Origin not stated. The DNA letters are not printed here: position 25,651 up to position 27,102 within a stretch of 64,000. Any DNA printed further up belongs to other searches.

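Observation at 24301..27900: Archaeal operon: crotonase + BoxB-like diiron oxygenase + unknown His-rich protein + 3-hydroxyacyl-CoA dehydrogenase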

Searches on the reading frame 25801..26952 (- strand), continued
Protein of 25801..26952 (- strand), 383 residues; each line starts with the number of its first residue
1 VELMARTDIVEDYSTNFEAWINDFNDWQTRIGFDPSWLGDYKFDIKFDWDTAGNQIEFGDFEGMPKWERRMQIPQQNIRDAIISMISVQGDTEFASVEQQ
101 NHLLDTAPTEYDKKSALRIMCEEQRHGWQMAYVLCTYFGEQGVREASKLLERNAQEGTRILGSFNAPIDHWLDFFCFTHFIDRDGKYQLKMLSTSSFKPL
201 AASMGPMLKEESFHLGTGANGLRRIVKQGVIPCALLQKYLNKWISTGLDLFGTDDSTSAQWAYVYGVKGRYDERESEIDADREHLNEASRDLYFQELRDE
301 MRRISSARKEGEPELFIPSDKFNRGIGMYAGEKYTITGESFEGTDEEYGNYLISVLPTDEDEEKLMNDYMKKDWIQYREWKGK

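Call 47: search_protein_families(library=ncbifam, proteins=[L080:4436-5866:+, L063:12851-14320:-, L080:3599-4429:+, L080:7049-7975:+, L080:10607-11389:+, L080:5568-7175:+, L080:11400-12329:+, L063:12080-12841:-, L080:9768-10625:+], max_evalue=1e-10)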
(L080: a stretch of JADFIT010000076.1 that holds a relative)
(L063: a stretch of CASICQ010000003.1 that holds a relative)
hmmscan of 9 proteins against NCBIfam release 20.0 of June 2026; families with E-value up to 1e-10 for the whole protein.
L080:4436-5866:+ (476 aa): 40 families (the best 25 are shown)
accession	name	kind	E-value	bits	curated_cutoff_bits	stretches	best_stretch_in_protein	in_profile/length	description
NF045736.1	PaDhStyDRhodo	equivalog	1.8e-171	570.9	800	1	2-475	2-478/479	phenylacetaldehyde dehydrogenase StyD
NF045735.1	PaDhStyDPseudo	equivalog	1.7e-170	567.9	850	1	2-475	2-482/483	phenylacetaldehyde dehydrogenase StyD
TIGR01804.1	BADH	equivalog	5.7e-170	565.8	668.6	1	6-470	1-467/467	betaine-aldehyde dehydrogenase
NF009725.0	PRK13252.1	equivalog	7.8e-164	545.7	593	1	3-476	7-481/488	betaine-aldehyde dehydrogenase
TIGR02299.1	HpaE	equivalog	4.5e-149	497.1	638.35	1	5-475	3-477/488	5-carboxymethyl-2-hydroxymuconate semialdehyde dehydrogenase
NF010000.0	PRK13473.1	subfamily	2.5e-141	471.6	615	1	1-474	1-472/475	aminobutyraldehyde dehydrogenase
NF007352.0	PRK09847.1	equivalog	4e-141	470.9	850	1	2-476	19-493/495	aldehyde dehydrogenase PuuC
NF050026.1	AcaldDHExaC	equivalog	1.9e-135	452.4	900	1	4-474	17-493/503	acetaldehyde dehydrogenase ExaC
TIGR03216.1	OH_muco_semi_DH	equivalog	5.9e-128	427.5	693.25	1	6-474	4-479/481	2-hydroxymuconic semialdehyde dehydrogenase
NF042993.1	AlphKGSA_gudD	equivalog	3e-126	422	770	1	5-474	6-480/481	alpha-ketoglutaric semialdehyde dehydrogenase GucD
TIGR01780.1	SSADH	subfamily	2.5e-125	418.9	646.35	1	22-470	1-448/448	succinate-semialdehyde dehydrogenase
NF052305.1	DioxValDhHalo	equivalog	7.7e-120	401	750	1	5-473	7-480/483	2,5-dioxovalerate dehydrogenase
NF040648.1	lactal_redase_Meth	equivalog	1.6e-112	376.9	650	1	6-473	2-461/463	lactaldehyde dehydrogenase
TIGR04284.1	aldehy_Rv0768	hypoth_equivalog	2.5e-112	376.3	775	1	5-472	3-476/480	aldehyde dehydrogenase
NF008415.0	PRK11241.1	equivalog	4.6e-110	368.6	828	1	4-474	12-480/482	NADP-dependent succinate-semialdehyde dehydrogenase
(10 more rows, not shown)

L063:12851-14320:- (489 aa): 38 families (the best 25 are shown)
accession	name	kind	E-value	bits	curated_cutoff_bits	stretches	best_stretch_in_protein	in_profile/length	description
TIGR01804.1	BADH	equivalog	1.1e-131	439.6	668.6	1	18-483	1-467/467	betaine-aldehyde dehydrogenase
NF009725.0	PRK13252.1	equivalog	1.2e-123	413.1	593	1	12-489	4-481/488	betaine-aldehyde dehydrogenase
NF045735.1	PaDhStyDPseudo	equivalog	1.4e-121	406.5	850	1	15-487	3-481/483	phenylacetaldehyde dehydrogenase StyD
NF010000.0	PRK13473.1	subfamily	1.8e-118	396.2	615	1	15-488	3-473/475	aminobutyraldehyde dehydrogenase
TIGR02299.1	HpaE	equivalog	3.3e-114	382.2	638.35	1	17-488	3-477/488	5-carboxymethyl-2-hydroxymuconate semialdehyde dehydrogenase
NF045736.1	PaDhStyDRhodo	equivalog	2.4e-109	366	800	1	15-487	3-477/479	phenylacetaldehyde dehydrogenase StyD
TIGR01780.1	SSADH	subfamily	4.5e-107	358.7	646.35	1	35-483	2-448/448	succinate-semialdehyde dehydrogenase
NF007352.0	PRK09847.1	equivalog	9.7e-107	357.5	850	1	15-488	20-492/495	aldehyde dehydrogenase PuuC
NF050026.1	AcaldDHExaC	equivalog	6.8e-106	354.9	900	1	16-487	17-493/503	acetaldehyde dehydrogenase ExaC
NF007497.0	PRK10090.1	equivalog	6.7e-105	351.6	500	1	12-485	4-475/480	aldehyde dehydrogenase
NF042993.1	AlphKGSA_gudD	equivalog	2.5e-99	333.2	770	1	17-488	6-481/481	alpha-ketoglutaric semialdehyde dehydrogenase GucD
NF006916.0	PRK09407.1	equivalog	3.3e-99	332.9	521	1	25-486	29-491/526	succinic semialdehyde dehydrogenase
NF052305.1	DioxValDhHalo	equivalog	1.1e-98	331.2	750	1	15-485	5-479/483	2,5-dioxovalerate dehydrogenase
TIGR03216.1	OH_muco_semi_DH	equivalog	1.3e-97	327.5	693.25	1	17-489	3-481/481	2-hydroxymuconic semialdehyde dehydrogenase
NF008415.0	PRK11241.1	equivalog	5.9e-97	325.3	828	1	14-487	10-480/482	NADP-dependent succinate-semialdehyde dehydrogenase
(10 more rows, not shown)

L080:3599-4429:+ (276 aa): 69 families (the best 25 are shown)
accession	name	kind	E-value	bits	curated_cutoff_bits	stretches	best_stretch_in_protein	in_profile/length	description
NF005803.0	PRK07658.1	equivalog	1.3e-60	205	313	1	19-276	3-257/257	enoyl-CoA hydratase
NF004475.0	PRK05809.1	subfamily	9.2e-56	189.2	394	1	22-276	8-260/260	short-chain-enoyl-CoA hydratase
NF006566.0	PRK09076.1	subfamily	5.5e-55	186.8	286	1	19-274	6-258/260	enoyl-CoA hydratase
NF006007.0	PRK08138.1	subfamily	6.5e-52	176.5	355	1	15-276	5-261/261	enoyl-CoA hydratase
NF005802.0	PRK07657.1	equivalog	1.1e-50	172.6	363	1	26-275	12-259/260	enoyl-CoA hydratase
NF007239.0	PRK09674.1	equivalog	4.1e-50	170.6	371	1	25-276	11-257/257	2,3-dehydroadipyl-CoA hydratase PaaF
NF051848.1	EnCoAHydtEchA19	equivalog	1.4e-48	165.7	400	1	25-276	7-258/258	enoyl-CoA hydratase EchA19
NF004517.0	PRK05862.1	equivalog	1.5e-47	162.2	396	1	24-275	10-256/257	enoyl-CoA hydratase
NF004634.0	PRK05980.1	equivalog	2.9e-42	144.9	375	1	19-274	4-261/263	crotonase/enoyl-CoA hydratase family protein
NF004781.0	PRK06127.1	subfamily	3.1e-41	141.8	291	1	13-276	6-269/269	enoyl-CoA hydratase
NF008363.0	PRK11154.1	equivalog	1.7e-38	132.3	869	1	25-221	13-213/708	fatty acid oxidation complex subunit alpha FadJ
NF042430.2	EnCoAhydt_DpgD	equivalog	3.6e-38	131.5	400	1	22-275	1-257/258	enoyl-CoA-hydratase DpgD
NF005073.0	PRK06495.1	subfamily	1.9e-37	129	296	1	19-276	5-257/257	enoyl-CoA hydratase/isomerase family protein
TIGR02280.1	PaaB1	equivalog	2.3e-36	125.6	345.15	1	24-276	5-256/256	2-(1,2-epoxy-1,2-dihydrophenyl)acetyl-CoA isomerase PaaG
NF004635.0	PRK05981.1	equivalog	1.6e-35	122.9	351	1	20-276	6-266/266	enoyl-CoA hydratase/isomerase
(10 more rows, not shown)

L080:7049-7975:+ (308 aa): 70 families (the best 25 are shown)
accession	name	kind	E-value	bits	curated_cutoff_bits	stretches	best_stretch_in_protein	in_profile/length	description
NF004475.0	PRK05809.1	subfamily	6.6e-71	238.8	394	1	49-307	4-259/260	short-chain-enoyl-CoA hydratase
TIGR02280.1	PaaB1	equivalog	5.4e-69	232.5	345.15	1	51-308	1-256/256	2-(1,2-epoxy-1,2-dihydrophenyl)acetyl-CoA isomerase PaaG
NF006109.0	PRK08260.1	subfamily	9.6e-67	225.3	320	1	51-307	6-277/296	enoyl-CoA hydratase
NF004635.0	PRK05981.1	equivalog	5.4e-65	219.6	351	1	51-308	6-266/266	enoyl-CoA hydratase/isomerase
NF051848.1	EnCoAHydtEchA19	equivalog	1e-63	215.3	400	1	51-308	2-258/258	enoyl-CoA hydratase EchA19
NF006699.0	PRK09245.1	subfamily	2.6e-63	213.8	354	1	51-307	5-265/266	crotonase/enoyl-CoA hydratase family protein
NF005803.0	PRK07658.1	equivalog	6.5e-63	212.5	313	1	52-308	5-257/257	enoyl-CoA hydratase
NF004857.0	PRK06210.1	equivalog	5.3e-62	209.7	341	1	47-307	6-274/275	enoyl-CoA hydratase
NF006107.0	PRK08258.1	equivalog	8.5e-62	208.9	330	1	46-308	14-277/277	enoyl-CoA hydratase family protein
NF005802.0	PRK07657.1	equivalog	1.5e-61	208.2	363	1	54-308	9-260/260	enoyl-CoA hydratase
NF006007.0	PRK08138.1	subfamily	2.1e-61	207.6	355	1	54-308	13-261/261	enoyl-CoA hydratase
NF004840.0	PRK06190.1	equivalog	3.8e-58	197.1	253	1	49-283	4-234/260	enoyl-CoA hydratase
NF004517.0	PRK05862.1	equivalog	3.5e-57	193.9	396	1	49-306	4-255/257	enoyl-CoA hydratase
NF004781.0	PRK06127.1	subfamily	4.7e-57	193.7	291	1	41-308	3-269/269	enoyl-CoA hydratase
NF005073.0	PRK06495.1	subfamily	5.2e-57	193.1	296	1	51-308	6-257/257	enoyl-CoA hydratase/isomerase family protein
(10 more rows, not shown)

L080:10607-11389:+ (260 aa): 73 families (the best 25 are shown)
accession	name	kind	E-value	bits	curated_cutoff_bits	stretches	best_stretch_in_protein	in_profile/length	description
NF004475.0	PRK05809.1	subfamily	4e-91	305.1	394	1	4-258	4-258/260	short-chain-enoyl-CoA hydratase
NF006007.0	PRK08138.1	subfamily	4.3e-82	275.4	355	1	3-260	6-261/261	enoyl-CoA hydratase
NF051848.1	EnCoAHydtEchA19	equivalog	1.9e-78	263.6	400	1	11-260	6-258/258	enoyl-CoA hydratase EchA19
NF007239.0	PRK09674.1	equivalog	4.3e-78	262.3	371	1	5-260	4-257/257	2,3-dehydroadipyl-CoA hydratase PaaF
NF005803.0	PRK07658.1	equivalog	9.8e-76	254.5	313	1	10-260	7-257/257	enoyl-CoA hydratase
NF004517.0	PRK05862.1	equivalog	4.1e-75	252.6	396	1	4-258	3-255/257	enoyl-CoA hydratase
NF005802.0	PRK07657.1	equivalog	8.5e-74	248.3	363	1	4-259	3-259/260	enoyl-CoA hydratase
NF004634.0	PRK05980.1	equivalog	3.2e-71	239.8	375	1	5-258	3-261/263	crotonase/enoyl-CoA hydratase family protein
NF006566.0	PRK09076.1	subfamily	9.8e-68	228.6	286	1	7-257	7-257/260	enoyl-CoA hydratase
NF004781.0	PRK06127.1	subfamily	2.3e-67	227.5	291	1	4-260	10-269/269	enoyl-CoA hydratase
NF042430.2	EnCoAhydt_DpgD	equivalog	5.6e-63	212.8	400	1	12-259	4-257/258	enoyl-CoA-hydratase DpgD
NF004796.0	PRK06144.1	subfamily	4.3e-62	210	272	1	3-260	6-262/262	enoyl-CoA hydratase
NF006699.0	PRK09245.1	subfamily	6.8e-62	209.1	354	1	5-259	3-265/266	crotonase/enoyl-CoA hydratase family protein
NF004840.0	PRK06190.1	equivalog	4.3e-61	206.8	253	1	3-235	2-234/260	enoyl-CoA hydratase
NF006100.0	PRK08252.1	subfamily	3.9e-60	203.6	282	1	4-260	2-254/254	crotonase/enoyl-CoA hydratase family protein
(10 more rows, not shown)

L080:5568-7175:+ (535 aa): 31 families (the best 25 are shown)
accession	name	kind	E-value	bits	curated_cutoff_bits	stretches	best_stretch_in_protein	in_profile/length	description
NF006551.0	PRK09050.1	subfamily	1e-167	558.2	605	1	142-535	5-401/401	3-oxoadipyl-CoA thiolase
TIGR02430.1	pcaF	equivalog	1.4e-165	551.2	597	1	142-535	4-400/400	3-oxoadipyl-CoA thiolase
NF006001.0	PRK08131.1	equivalog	1.7e-145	484.9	622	1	143-535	6-400/401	3-oxoadipyl-CoA thiolase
TIGR01930.1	AcCoA-C-Actrans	subfamily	1.2e-138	462.2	240.55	1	143-533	1-385/385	acetyl-CoA C-acyltransferase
NF006552.0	PRK09051.1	subfamily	2.7e-130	435.2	565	1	142-535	7-395/395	beta-ketothiolase BktB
NF004853.0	PRK06205.1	subfamily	1.7e-125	419.2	551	1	142-535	5-403/404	acetyl-CoA C-acetyltransferase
NF005890.0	PRK07851.1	equivalog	1.1e-121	406.7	580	1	142-535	5-405/406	acetyl-CoA C-acetyltransferase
NF042999.1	bketothiol_BktB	equivalog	1.2e-121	406.7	725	1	142-535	6-394/394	beta-ketothiolase BktB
NF006510.0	PRK08947.1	equivalog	4.4e-118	394.6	519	1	142-535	5-387/387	acetyl-CoA C-acyltransferase FadA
NF004206.0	PRK05656.1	subfamily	1.1e-117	393.4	688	1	142-534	5-392/392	acetyl-CoA C-acetyltransferase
NF006553.0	PRK09052.1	equivalog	7.8e-116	387.3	567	1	142-535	9-399/399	acetyl-CoA C-acyltransferase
NF005805.0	PRK07661.1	equivalog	1.7e-114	382.8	633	1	142-534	5-390/391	acetyl-CoA C-acetyltransferase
TIGR02445.1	fadA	equivalog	5e-111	371.4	591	1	142-535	3-385/385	acetyl-CoA C-acyltransferase FadA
NF005865.0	PRK07801.1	equivalog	1.8e-106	356.6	591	1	142-535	5-382/382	acetyl-CoA C-acetyltransferase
NF005077.0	PRK06504.1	subfamily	6e-102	341.7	590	1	142-535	5-390/390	acetyl-CoA C-acetyltransferase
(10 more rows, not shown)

L080:11400-12329:+ (309 aa): 0 families

L063:12080-12841:- (253 aa): 67 families (the best 25 are shown)
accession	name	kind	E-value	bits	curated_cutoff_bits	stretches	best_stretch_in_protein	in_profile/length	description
NF046063.1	oxepin_alt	equivalog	2.8e-46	158.1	300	1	7-253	5-249/254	oxepin-CoA hydrolase, alternative type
NF004635.0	PRK05981.1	equivalog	1.1e-39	136.6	351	1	7-253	9-257/266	enoyl-CoA hydratase/isomerase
NF005700.0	PRK07511.1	subfamily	1.4e-39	136.2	274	1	12-253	13-252/260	enoyl-CoA hydratase family protein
NF006699.0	PRK09245.1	subfamily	1.8e-38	132.3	354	1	7-253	8-257/266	crotonase/enoyl-CoA hydratase family protein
NF004840.0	PRK06190.1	equivalog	2.1e-38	132.4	253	1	5-238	7-235/260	enoyl-CoA hydratase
NF004525.0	PRK05870.1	equivalog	2.5e-38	132.4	285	1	26-251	27-246/249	enoyl-CoA hydratase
NF006566.0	PRK09076.1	subfamily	4.3e-38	131.4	286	1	9-253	12-251/260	enoyl-CoA hydratase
NF005803.0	PRK07658.1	equivalog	9.2e-38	130.1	313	1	9-253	9-248/257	enoyl-CoA hydratase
TIGR02280.1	PaaB1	equivalog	8.7e-37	127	345.15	1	10-253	7-247/256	2-(1,2-epoxy-1,2-dihydrophenyl)acetyl-CoA isomerase PaaG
NF004725.0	PRK06072.1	equivalog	5.7e-36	124.5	293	1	3-253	2-239/248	enoyl-CoA hydratase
NF005804.0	PRK07659.1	equivalog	3.8e-35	121.6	311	1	9-253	13-251/260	enoyl-CoA hydratase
NF004857.0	PRK06210.1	equivalog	1.2e-33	116.7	341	1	5-253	12-266/275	enoyl-CoA hydratase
NF005802.0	PRK07657.1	equivalog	6.6e-33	114.3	363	1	2-251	4-249/260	enoyl-CoA hydratase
NF006109.0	PRK08260.1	subfamily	9.1e-33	113.8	320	1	7-253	9-269/296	enoyl-CoA hydratase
NF051848.1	EnCoAHydtEchA19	equivalog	2.1e-32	112.7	400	1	5-253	4-249/258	enoyl-CoA hydratase EchA19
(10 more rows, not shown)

L080:9768-10625:+ (285 aa): 19 families
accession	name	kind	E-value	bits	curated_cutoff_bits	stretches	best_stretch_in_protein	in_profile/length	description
NF006722.0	PRK09260.1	equivalog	9.4e-98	327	429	1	1-281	2-281/289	3-hydroxyacyl-CoA dehydrogenase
NF004474.0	PRK05808.1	subfamily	2.5e-93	312.4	408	1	1-281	3-282/283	3-hydroxybutyryl-CoA dehydrogenase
NF006124.0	PRK08268.1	subfamily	2.7e-93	313.7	508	1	2-282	8-288/507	3-hydroxyacyl-CoA dehydrogenase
NF005875.0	PRK07819.1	subfamily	4.6e-91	305.2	319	1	1-281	5-286/287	3-hydroxybutyryl-CoA dehydrogenase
NF005715.0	PRK07530.1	equivalog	2.7e-78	263.3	420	1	2-281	5-283/292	3-hydroxybutyryl-CoA dehydrogenase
NF004699.0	PRK06035.1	equivalog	1.7e-74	250.6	500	1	2-275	4-279/294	3-hydroxyacyl-CoA dehydrogenase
TIGR02279.1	PaaC-3OHAcCoADH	equivalog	1e-73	249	669.4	1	2-282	6-286/503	3-hydroxyacyl-CoA dehydrogenase PaaH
NF006143.0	PRK08293.1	equivalog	1.5e-60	205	312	1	2-282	5-288/291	3-hydroxyacyl-CoA dehydrogenase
NF008727.0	PRK11730.1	equivalog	4e-60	204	870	1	2-281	314-592/717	fatty acid oxidation complex subunit alpha FadB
NF008363.0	PRK11154.1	equivalog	2.7e-59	201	869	1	2-282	310-587/708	fatty acid oxidation complex subunit alpha FadJ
NF006125.0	PRK08269.1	equivalog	9.4e-59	199.1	427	1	2-281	6-296/334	3-hydroxybutyryl-CoA dehydrogenase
TIGR02441.1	fa_ox_alpha_mit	equivalog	5.9e-57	193.2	964.65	1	3-279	337-611/737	fatty acid oxidation complex subunit alpha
NF042925.1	FHMPC_DH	equivalog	5.3e-55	186.9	500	1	3-281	2-280/304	5-formyl-3-hydroxy-2-methylpyridine 4-carboxylate 5-dehydrogenase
TIGR02437.1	FadB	equivalog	1.2e-50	172.6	933.55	1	3-281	315-592/714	fatty acid oxidation complex subunit alpha FadB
TIGR02440.1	FadJ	equivalog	4.2e-50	170.8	968.45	1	2-281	305-581/699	fatty acid oxidation complex subunit alpha FadJ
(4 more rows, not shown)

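Call 49: search_protein_families(library=pfam, proteins=[L073:1720-2934:+, L073:3013-4578:+, L073:5063-6289:+, L073:6332-6814:+, L073:7175-7816:+, L073:10772-13318:+, L073:13851-16007:+, L076:3775-5247:+, L076:5507-6505:-, L076:9727-10761:-], max_evalue=0.0001)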
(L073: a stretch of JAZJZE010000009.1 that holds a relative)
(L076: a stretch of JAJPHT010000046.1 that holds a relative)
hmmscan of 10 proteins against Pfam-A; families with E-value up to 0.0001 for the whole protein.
L073:1720-2934:+ (404 aa): 0 families

L073:3013-4578:+ (521 aa): 1 family
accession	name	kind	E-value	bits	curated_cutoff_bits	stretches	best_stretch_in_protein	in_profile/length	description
PF08818.16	DUF1801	-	2.8e-13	50.5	27.2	1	420-512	1-84/85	Domain of unknown function (DU1801)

L073:5063-6289:+ (408 aa): 1 family
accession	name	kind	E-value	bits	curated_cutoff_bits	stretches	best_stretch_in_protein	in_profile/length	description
PF00487.30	FA_desaturase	-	1.9e-16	61.1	29.7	1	148-364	11-231/253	Fatty acid desaturase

L073:6332-6814:+ (160 aa): 0 families

L073:7175-7816:+ (213 aa): 0 families

L073:10772-13318:+ (848 aa): 0 families

L073:13851-16007:+ (718 aa): 4 families
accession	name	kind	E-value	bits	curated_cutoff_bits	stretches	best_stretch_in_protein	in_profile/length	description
PF13432.12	TPR_16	-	2.3e-08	34.8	32.7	1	593-660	3-64/65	Tetratricopeptide repeat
PF13191.12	AAA_16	-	2.1e-07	32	32.6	1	214-344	2-135/167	AAA ATPase domain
PF13401.12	AAA_22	-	2e-06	28.6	27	1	229-331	6-107/130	AAA domain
PF13424.12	TPR_12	-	3.5e-06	27.5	30.1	1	593-657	9-75/77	Tetratricopeptide repeat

L076:3775-5247:+ (490 aa): 1 family
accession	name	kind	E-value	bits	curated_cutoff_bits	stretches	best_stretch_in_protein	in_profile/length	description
PF04371.20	PAD_porph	-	7.2e-122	407.1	25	1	149-483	1-321/321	Porphyromonas-type peptidyl-arginine deiminase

L076:5507-6505:- (332 aa): 0 families

L076:9727-10761:- (344 aa): 0 families

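Call 82: search_protein_families(library=pfam, proteins=[L037:532-1677:+, L037:2280-3617:-, L037:3054-4361:+, L037:4413-5846:+, L037:5882-7258:+, L037:7291-7932:+, L037:1678-2283:-], max_evalue=0.00001)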
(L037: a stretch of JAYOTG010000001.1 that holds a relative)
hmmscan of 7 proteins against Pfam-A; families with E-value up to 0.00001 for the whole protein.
L037:532-1677:+ (381 aa): 4 families
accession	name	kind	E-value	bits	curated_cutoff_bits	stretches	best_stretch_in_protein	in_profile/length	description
PF00535.33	Glycos_transf_2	-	1.5e-27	97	23.3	1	11-174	2-167/168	Glycosyl transferase family 2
PF13641.12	Glyco_tranf_2_3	-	1.3e-13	52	27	1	9-226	3-227/230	Glycosyltransferase like family 2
PF13632.12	Glyco_trans_2_3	-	2.1e-09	37.9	27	1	91-281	1-195/198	Glycosyl transferase family group 2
PF13506.12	Glyco_transf_21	-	4.1e-07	30.1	21.7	1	83-221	25-167/174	Glycosyl transferase family 21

L037:2280-3617:- (445 aa): 6 families
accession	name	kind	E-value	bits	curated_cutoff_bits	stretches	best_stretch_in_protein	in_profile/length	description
PF09079.17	Cdc6_C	-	1.4e-26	92.8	25.1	1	329-417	2-91/96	CDC6, C terminal winged helix domain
PF22703.2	Cdc6_lid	-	3.8e-25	88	27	1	252-319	1-68/68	Cdc6 AAA+ ATPase-type lid domain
PF13191.12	AAA_16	-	8.5e-12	46.3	32.6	1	63-215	2-166/167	AAA ATPase domain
PF13401.12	AAA_22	-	9.8e-09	36.1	27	1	88-209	7-114/130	AAA domain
PF00004.35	AAA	-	6.7e-08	33.5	21.2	1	89-237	1-124/131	ATPase family associated with various cellular activities (AAA)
PF22606.2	Cdc6-ORC-like_ATPase_lid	-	3.8e-07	30.4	27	1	246-304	1-59/60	Cdc6/ORC-like, ATPase lid domain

L037:3054-4361:+ (435 aa): 0 families

L037:4413-5846:+ (477 aa): 2 families
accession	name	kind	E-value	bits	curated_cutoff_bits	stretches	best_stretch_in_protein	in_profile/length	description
PF00667.26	FAD_binding_1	-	4.8e-25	88.9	32.3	2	75-153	4-84/222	FAD binding domain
PF00175.26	NAD_binding_1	-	1.2e-16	61.8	22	1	333-439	1-108/109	Oxidoreductase NAD-binding domain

L037:5882-7258:+ (458 aa): 6 families
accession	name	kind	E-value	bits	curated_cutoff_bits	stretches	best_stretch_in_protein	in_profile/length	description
PF02786.22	CPSase_L_D2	-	1.8e-61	207.8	19.8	1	128-332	1-209/211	Carbamoyl-phosphate synthase L chain, ATP binding domain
PF00289.28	Biotin_carb_N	-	4e-38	130.7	25.5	1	15-123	2-110/110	Biotin carboxylase, N-terminal domain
PF02785.25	Biotin_carb_C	-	1e-33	116.1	32.4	1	346-452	1-108/108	Biotin carboxylase C-terminal domain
PF07478.18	Dala_Dala_lig_C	-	2.2e-11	44.1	24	1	154-301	25-174/204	D-ala D-ala ligase C-terminus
PF02222.28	ATP-grasp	-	1.3e-07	31.9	27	1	136-303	3-163/179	ATP-grasp domain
PF02655.19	ATP-grasp_3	-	3.7e-06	27.6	23.2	1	128-304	3-158/160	ATP-grasp domain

L037:7291-7932:+ (213 aa): 1 family
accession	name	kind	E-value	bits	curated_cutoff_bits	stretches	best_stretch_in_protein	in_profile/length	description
PF04967.18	HTH_10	-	1.4e-14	54.1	23.1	1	151-202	1-52/53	HTH DNA binding domain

L037:1678-2283:- (201 aa): 0 families
